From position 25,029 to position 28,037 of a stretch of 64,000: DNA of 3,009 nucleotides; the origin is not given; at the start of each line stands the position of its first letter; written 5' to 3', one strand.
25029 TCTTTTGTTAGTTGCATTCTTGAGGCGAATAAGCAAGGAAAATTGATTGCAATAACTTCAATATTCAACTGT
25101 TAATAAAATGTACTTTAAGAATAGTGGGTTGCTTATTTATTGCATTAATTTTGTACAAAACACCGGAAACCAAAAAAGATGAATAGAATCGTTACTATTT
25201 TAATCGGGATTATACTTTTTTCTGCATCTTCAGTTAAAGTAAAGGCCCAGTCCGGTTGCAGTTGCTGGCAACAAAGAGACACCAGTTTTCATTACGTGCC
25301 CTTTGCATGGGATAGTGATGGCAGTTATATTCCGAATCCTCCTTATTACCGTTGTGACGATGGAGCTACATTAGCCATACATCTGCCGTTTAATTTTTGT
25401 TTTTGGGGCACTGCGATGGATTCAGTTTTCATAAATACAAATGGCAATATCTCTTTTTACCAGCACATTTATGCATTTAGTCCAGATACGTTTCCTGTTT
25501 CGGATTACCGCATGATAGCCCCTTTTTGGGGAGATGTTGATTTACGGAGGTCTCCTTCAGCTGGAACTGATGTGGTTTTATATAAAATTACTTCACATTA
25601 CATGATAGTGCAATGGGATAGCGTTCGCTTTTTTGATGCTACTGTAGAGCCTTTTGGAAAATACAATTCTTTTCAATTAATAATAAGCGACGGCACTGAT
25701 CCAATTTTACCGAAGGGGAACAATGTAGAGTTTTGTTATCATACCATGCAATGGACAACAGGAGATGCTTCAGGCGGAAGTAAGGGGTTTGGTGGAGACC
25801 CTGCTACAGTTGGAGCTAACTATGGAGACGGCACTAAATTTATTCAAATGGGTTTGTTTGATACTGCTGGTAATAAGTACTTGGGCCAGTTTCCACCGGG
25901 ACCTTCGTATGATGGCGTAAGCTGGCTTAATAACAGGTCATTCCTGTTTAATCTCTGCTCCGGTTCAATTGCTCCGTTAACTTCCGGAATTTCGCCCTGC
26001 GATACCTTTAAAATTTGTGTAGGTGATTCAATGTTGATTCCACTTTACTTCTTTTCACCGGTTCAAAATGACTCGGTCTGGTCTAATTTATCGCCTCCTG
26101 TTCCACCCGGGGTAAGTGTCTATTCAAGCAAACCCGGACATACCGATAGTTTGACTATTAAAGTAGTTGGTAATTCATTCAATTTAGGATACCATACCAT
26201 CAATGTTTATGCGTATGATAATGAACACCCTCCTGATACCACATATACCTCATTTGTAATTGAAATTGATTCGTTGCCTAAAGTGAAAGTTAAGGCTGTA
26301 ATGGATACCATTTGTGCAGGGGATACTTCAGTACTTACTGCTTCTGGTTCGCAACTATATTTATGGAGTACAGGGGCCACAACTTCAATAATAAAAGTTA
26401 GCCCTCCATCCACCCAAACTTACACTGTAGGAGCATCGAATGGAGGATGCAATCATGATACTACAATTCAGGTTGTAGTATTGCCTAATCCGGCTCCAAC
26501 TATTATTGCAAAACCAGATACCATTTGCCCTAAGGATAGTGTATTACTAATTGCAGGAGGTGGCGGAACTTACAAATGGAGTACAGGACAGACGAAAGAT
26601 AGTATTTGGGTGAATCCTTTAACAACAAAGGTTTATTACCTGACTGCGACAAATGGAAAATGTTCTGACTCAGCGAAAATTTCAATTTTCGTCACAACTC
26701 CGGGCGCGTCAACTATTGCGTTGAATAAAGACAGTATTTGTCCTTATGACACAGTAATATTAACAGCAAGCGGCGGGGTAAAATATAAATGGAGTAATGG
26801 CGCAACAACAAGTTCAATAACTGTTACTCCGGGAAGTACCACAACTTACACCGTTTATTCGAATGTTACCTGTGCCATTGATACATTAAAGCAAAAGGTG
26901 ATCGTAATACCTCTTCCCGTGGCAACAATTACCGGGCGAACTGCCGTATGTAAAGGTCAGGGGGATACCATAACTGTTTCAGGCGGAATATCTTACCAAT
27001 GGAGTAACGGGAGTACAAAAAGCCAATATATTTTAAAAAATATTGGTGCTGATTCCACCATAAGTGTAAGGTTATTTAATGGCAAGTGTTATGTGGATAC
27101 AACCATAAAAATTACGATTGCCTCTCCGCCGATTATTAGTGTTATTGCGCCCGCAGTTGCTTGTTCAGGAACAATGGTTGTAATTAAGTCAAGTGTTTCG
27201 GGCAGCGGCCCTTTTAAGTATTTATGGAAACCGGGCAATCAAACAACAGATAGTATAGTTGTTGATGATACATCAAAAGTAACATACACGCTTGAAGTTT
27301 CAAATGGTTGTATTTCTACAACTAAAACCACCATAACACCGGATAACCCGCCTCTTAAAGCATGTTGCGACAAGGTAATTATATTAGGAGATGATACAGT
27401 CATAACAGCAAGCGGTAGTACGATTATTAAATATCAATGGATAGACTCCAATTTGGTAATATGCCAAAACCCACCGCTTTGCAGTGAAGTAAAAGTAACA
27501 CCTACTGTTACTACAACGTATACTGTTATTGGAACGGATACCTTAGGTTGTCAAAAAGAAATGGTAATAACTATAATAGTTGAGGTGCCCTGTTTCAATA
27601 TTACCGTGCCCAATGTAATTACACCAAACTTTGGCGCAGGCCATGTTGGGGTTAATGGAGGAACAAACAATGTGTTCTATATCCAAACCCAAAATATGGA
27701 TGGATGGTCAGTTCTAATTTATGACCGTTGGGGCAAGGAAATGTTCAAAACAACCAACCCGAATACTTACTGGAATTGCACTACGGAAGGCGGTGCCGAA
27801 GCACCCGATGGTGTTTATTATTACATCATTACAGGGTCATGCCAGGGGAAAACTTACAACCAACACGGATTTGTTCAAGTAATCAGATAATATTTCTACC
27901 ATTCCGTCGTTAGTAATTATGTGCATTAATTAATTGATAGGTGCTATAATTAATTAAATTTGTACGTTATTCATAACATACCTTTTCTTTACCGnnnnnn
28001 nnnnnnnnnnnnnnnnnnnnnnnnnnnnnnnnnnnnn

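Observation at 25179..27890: Bacterial NIDO (nidogen) domain on a T9SS type B cargo protein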

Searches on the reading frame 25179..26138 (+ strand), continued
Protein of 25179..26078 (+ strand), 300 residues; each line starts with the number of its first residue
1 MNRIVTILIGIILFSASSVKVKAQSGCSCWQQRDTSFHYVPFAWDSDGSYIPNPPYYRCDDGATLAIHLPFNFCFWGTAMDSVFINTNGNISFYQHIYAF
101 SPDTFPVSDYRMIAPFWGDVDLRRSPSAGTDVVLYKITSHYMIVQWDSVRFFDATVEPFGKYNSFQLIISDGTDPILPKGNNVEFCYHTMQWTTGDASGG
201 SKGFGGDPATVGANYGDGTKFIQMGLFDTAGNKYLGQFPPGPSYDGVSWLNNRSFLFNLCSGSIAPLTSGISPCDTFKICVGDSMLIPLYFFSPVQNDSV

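Call 30: fold_search(model_id=the predicted structure, library=pdb)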
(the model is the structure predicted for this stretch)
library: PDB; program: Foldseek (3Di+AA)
matches with E <= 10: 112; with E <= 0.001: 0
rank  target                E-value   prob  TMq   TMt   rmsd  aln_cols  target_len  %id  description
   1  7x36_C                8.0e-01  0.02  0.13  0.13  16.5       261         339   11  Crystal Structure of hetero-Diels-Alderase EupfF (released 2023-04-05)
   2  7zjl_B                8.5e-01  0.01  0.10  0.04  21.8       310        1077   12  Delta SARS-CoV-2 spike protein in complex with REGN10987 Fab homologue. (released 2023-04-19)
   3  8fh3_A                1.0e+00  0.01  0.10  0.05  20.0       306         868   10  Human IFT-A complex structures provide molecular insights into ciliary transport (released 2023-02-22)
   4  7wgy_B                1.1e+00  0.01  0.09  0.05  18.9       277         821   10  SARS-CoV-2 spike glycoprotein trimer in Intermediate state (released 2023-01-04)
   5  8cyc_A                1.2e+00  0.01  0.11  0.04  20.3       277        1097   14  SARS-CoV-2 Spike protein in complex with a pan-sarbecovirus nanobody 2-34 (released 2022-07-06)
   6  7zjl_A                1.3e+00  0.01  0.09  0.05  21.9       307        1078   11  Delta SARS-CoV-2 spike protein in complex with REGN10987 Fab homologue. (released 2023-04-19)
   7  7cdy_A                1.5e+00  0.02  0.14  0.13  18.2       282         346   10  Crystal structure of glucose dehydrogenase (released 2021-06-23)
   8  8b3d_d                1.5e+00  0.01  0.11  0.06  20.1       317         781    9  Structure of the Pol II-TCR-ELOF1 complex. (released 2023-09-27)
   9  8cim_A                1.5e+00  0.01  0.10  0.04  20.7       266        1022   10  BA.2-07 FAB IN COMPLEX WITH SARS-COV-2 BA.2.12.1 SPIKE GLYCOPROTEIN (released 2023-07-05)
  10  7zn2_e                2.0e+00  0.00  0.07  0.05  26.4       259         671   12  Tail tip of siphophage T5 : full complex after interaction with its bacterial receptor FhuA (released 2023-02-08)
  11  9saf_A                2.4e+00  0.03  0.15  0.07  19.3       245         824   10  Ternary PROTAC-mediated complex of BRD4-BD1/CRBN/DDB1 and JQ1-AcQ bifunctional degrader (released 2025-10-01)
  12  7wpd_C                2.7e+00  0.01  0.10  0.04  18.8       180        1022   11  SARS-CoV-2 Omicron Variant S Trimer complexed with one JMB2002 Fab (released 2022-03-16)
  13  3s25                  2.7e+00  0.01  0.11  0.11  18.5       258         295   12  Crystal structure of a 7-bladed beta-propeller-like protein (EUBREC_1955) from Eubacterium rectale ATCC 33656 at 1.88 A  (released 2011-06-08)
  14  6xk9_Y                2.7e+00  0.01  0.09  0.03  19.4       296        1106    8  Cereblon in complex with DDB1, CC-90009, and GSPT1 (released 2020-12-02)
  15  7sn3_C                2.8e+00  0.01  0.10  0.05  19.6       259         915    9  Structure of human SARS-CoV-2 spike glycoprotein trimer bound by neutralizing antibody C1C-A3 Fab (variable region) (released 2021-12-08)
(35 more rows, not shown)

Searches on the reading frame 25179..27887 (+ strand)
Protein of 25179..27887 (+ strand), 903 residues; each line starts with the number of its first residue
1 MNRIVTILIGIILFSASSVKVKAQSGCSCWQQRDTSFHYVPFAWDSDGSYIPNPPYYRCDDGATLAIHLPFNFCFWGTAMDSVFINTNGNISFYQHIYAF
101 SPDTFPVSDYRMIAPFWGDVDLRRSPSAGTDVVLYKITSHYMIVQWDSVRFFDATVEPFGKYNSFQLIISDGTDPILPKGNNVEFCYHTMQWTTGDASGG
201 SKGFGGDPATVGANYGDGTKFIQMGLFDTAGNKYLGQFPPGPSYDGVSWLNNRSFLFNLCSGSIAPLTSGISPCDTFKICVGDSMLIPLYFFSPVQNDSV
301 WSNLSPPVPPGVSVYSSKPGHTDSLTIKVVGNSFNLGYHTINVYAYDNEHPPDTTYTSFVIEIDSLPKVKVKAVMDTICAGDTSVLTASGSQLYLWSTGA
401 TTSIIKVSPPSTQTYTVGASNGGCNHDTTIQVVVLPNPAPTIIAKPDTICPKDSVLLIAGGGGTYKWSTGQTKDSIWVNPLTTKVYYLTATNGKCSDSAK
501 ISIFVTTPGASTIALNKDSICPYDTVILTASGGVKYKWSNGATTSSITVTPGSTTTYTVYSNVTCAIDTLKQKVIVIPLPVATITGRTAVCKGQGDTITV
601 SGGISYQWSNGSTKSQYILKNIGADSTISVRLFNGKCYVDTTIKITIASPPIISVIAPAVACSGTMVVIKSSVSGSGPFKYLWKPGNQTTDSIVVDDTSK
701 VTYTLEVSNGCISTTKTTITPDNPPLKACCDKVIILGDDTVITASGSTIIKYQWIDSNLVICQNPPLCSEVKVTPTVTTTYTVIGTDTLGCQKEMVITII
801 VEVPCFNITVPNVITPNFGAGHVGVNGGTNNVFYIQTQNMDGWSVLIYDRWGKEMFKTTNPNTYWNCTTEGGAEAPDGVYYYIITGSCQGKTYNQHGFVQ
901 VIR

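Call 3: search_protein_families(library=pfam, proteins=[window:25179-27887:+], max_evalue=1)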
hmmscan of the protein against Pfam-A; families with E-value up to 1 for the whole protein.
window:25179-27887:+ (903 aa): 4 families
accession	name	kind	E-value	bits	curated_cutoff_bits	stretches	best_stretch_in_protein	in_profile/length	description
PF06119.19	NIDO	-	8.6e-19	68.7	25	2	81-125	1-44/186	Nidogen-like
PF13585.12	CHU_C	-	3.3e-15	56.4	27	1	809-901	2-86/86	CHU_C Type IX secretion signal domain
PF11869.14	DUF3389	-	0.04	14.5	25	0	726-749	29-52/75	Protein of unknown function (DUF3389)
PF24442.1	DUF7561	-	0.26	11.7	27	0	589-616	4-31/65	Family of unknown function (DUF7561)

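Call 4: search_protein_families(library=ncbifam, proteins=[window:25179-27887:+], max_evalue=1)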
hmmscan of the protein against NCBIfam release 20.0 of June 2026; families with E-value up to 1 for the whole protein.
window:25179-27887:+ (903 aa): 1 family
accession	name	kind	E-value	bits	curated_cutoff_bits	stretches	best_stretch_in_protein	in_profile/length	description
TIGR04131.1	Bac_Flav_CTERM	domain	1.1e-05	25.5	35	1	811-893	4-77/85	T9SS type B sorting domain-containing protein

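Call 12: find_encoding_contigs(protein=window:25179-27887:+, flank=3000, max_places=3)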
Protein window:25179-27887:+ (903 aa): 11 contigs read that carry it; 3 places shown.
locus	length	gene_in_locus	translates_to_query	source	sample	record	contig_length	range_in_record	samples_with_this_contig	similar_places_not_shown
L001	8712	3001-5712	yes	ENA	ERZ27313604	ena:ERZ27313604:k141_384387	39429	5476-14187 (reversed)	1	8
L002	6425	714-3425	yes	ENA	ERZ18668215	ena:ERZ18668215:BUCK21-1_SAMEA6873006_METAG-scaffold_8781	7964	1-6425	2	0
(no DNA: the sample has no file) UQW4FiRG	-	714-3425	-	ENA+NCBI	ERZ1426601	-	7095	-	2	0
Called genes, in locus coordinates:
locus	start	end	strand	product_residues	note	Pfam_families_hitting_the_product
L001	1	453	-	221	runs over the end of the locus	PF00588:SpoU_methylase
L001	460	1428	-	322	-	PF01073:3Beta_HSD, PF01370:Epimerase, PF02719:Polysacc_synt_2 (faint), PF04321:RmlD_sub_bind, PF16363:GDP_Man_Dehyd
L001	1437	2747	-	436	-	PF02558:ApbA (faint), PF03446:NAD_binding_2 (faint), PF03721:UDPG_MGDP_dh_N, PF03807:F420_oxidored (faint), PF00984:UDPG_MGDP_dh, PF03720:UDPG_MGDP_dh_C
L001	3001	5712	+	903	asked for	PF06119:NIDO, PF13585:CHU_C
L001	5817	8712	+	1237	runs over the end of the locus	PF25778:DUF7948, PF13573:SprB, PF00801:PKD, PF18911:PKD_4, PF13585:CHU_C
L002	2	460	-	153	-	?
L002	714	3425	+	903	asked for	PF06119:NIDO, PF13585:CHU_C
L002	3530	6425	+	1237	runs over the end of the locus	PF25778:DUF7948, PF13573:SprB (weak), PF00801:PKD, PF18911:PKD_4, PF13585:CHU_C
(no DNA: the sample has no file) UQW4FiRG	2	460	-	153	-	?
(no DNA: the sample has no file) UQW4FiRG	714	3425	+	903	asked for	PF06119:NIDO, PF13585:CHU_C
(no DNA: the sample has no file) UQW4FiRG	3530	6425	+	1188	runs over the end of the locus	?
